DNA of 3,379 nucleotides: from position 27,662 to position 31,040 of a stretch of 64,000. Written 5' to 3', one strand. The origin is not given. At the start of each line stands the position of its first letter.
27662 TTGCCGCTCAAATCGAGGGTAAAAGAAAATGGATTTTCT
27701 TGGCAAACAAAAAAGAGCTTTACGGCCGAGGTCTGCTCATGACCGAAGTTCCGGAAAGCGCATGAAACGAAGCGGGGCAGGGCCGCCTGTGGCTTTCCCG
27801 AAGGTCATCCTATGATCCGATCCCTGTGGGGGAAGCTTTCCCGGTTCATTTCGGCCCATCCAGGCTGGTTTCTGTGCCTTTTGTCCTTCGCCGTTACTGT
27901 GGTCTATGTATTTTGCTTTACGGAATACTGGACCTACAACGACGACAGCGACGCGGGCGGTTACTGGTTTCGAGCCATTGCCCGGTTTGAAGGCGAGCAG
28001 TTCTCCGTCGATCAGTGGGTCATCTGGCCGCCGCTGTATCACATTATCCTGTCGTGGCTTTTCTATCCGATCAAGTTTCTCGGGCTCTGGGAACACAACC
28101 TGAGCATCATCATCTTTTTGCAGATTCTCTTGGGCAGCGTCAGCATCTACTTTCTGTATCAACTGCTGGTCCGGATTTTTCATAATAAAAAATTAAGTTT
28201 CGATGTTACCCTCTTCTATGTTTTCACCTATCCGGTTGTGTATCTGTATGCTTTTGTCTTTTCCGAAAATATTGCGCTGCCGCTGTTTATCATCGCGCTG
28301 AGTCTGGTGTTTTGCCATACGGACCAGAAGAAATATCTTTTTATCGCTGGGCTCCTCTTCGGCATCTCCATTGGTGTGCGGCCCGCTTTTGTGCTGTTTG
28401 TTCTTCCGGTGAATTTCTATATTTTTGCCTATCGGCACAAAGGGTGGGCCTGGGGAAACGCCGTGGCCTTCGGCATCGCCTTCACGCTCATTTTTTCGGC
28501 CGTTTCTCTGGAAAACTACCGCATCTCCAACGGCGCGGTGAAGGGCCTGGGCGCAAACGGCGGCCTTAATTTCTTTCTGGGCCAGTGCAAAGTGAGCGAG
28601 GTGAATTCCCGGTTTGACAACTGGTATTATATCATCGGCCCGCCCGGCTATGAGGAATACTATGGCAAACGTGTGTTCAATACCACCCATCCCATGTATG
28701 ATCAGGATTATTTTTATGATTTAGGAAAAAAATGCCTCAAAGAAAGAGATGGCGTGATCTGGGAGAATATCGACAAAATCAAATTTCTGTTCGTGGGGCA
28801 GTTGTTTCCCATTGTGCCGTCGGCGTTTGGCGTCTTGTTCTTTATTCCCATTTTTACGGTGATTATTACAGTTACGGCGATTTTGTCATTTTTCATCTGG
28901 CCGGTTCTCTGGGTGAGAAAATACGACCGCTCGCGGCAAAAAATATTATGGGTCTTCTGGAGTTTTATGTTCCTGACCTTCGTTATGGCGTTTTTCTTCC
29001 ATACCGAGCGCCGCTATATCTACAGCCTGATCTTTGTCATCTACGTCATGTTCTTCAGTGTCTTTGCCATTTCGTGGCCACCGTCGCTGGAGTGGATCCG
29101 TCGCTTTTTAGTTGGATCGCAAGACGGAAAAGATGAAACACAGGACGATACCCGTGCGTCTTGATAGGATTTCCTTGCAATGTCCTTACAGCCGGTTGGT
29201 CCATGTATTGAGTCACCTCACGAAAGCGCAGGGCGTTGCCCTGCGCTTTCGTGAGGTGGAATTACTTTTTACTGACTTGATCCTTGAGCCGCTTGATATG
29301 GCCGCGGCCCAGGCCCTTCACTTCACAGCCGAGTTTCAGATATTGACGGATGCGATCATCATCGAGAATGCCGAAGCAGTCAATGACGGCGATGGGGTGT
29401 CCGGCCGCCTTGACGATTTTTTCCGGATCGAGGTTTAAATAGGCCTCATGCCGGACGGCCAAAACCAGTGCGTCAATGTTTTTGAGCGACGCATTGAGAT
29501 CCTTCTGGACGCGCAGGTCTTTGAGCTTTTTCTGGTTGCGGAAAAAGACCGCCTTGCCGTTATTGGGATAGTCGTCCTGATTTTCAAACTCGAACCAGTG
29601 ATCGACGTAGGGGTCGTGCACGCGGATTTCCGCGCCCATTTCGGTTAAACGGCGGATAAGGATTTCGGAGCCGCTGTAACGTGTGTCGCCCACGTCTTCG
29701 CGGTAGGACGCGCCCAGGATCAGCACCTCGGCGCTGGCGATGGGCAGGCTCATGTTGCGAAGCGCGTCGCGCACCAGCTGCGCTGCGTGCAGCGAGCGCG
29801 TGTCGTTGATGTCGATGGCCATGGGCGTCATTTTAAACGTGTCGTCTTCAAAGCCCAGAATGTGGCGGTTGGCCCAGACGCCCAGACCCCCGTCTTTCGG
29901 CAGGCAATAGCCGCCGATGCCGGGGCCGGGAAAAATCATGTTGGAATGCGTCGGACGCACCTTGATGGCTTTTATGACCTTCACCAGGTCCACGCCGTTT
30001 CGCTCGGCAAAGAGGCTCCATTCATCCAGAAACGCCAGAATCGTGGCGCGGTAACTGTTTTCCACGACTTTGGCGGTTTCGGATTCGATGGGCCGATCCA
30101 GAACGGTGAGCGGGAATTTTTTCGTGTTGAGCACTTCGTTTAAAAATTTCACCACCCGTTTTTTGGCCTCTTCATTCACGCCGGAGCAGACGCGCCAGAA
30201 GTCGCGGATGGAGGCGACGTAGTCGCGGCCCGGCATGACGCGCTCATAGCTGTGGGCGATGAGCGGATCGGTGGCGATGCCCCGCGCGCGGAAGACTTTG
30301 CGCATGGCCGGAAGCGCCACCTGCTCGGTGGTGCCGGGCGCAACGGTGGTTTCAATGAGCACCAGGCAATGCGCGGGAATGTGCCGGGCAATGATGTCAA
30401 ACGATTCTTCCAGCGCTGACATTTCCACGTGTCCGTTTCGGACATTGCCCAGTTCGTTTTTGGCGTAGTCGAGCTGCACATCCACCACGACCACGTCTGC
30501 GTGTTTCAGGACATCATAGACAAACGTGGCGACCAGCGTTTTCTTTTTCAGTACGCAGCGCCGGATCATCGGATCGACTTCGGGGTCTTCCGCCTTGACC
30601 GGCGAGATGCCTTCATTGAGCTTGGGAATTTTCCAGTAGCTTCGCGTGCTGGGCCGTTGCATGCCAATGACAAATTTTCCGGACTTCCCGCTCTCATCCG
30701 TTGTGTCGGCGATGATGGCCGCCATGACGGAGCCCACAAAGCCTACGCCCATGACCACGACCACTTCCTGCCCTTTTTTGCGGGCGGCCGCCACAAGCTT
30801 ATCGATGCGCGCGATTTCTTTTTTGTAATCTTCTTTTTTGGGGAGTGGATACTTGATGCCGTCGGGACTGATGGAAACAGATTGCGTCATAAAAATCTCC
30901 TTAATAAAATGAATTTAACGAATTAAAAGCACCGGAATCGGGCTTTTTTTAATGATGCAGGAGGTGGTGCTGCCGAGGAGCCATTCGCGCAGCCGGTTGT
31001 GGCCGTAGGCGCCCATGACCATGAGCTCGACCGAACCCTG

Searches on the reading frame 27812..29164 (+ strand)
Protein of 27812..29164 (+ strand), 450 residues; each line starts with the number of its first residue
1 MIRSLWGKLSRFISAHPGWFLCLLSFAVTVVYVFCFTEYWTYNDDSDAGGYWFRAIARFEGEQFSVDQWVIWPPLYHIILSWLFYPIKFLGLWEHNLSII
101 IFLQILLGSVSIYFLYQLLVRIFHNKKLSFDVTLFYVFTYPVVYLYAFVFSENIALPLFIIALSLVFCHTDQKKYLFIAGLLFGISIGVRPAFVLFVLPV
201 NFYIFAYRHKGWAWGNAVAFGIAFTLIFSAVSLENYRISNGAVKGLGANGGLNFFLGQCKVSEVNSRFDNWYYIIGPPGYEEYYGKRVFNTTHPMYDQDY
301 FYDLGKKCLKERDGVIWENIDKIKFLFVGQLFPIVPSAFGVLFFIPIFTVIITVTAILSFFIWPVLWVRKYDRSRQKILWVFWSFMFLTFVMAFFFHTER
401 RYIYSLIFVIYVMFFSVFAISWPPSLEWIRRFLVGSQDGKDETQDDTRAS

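Call 35: search_protein_families(library=pfam, proteins=[window:27812-29164:+], max_evalue=0.00001)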
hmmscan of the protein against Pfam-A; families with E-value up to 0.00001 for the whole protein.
window:27812-29164:+ (450 aa): 1 family
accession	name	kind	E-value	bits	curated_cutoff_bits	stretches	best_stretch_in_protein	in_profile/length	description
PF13231.12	PMT_2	-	1.8e-06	28.7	26.1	1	92-226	16-149/160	Dolichyl-phosphate-mannose-protein mannosyltransferase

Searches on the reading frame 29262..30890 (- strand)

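Call 35: search_protein_families(library=pfam, proteins=[window:29262-30890:-], max_evalue=0.00001)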
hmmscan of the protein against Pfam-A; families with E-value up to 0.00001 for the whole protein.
window:29262-30890:- (542 aa): 3 families
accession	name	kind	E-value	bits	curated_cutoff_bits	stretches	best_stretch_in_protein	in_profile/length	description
PF03720.21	UDPG_MGDP_dh_C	-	5.3e-23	81.8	30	1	390-510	1-102/103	UDP-glucose/GDP-mannose dehydrogenase family, UDP binding domain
PF00984.24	UDPG_MGDP_dh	-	7.9e-15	55.2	25.4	1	269-335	2-69/94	UDP-glucose/GDP-mannose dehydrogenase family, central domain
PF03721.20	UDPG_MGDP_dh_N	-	4.9e-13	49.5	27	1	44-247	3-184/187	UDP-glucose/GDP-mannose dehydrogenase family, NAD binding domain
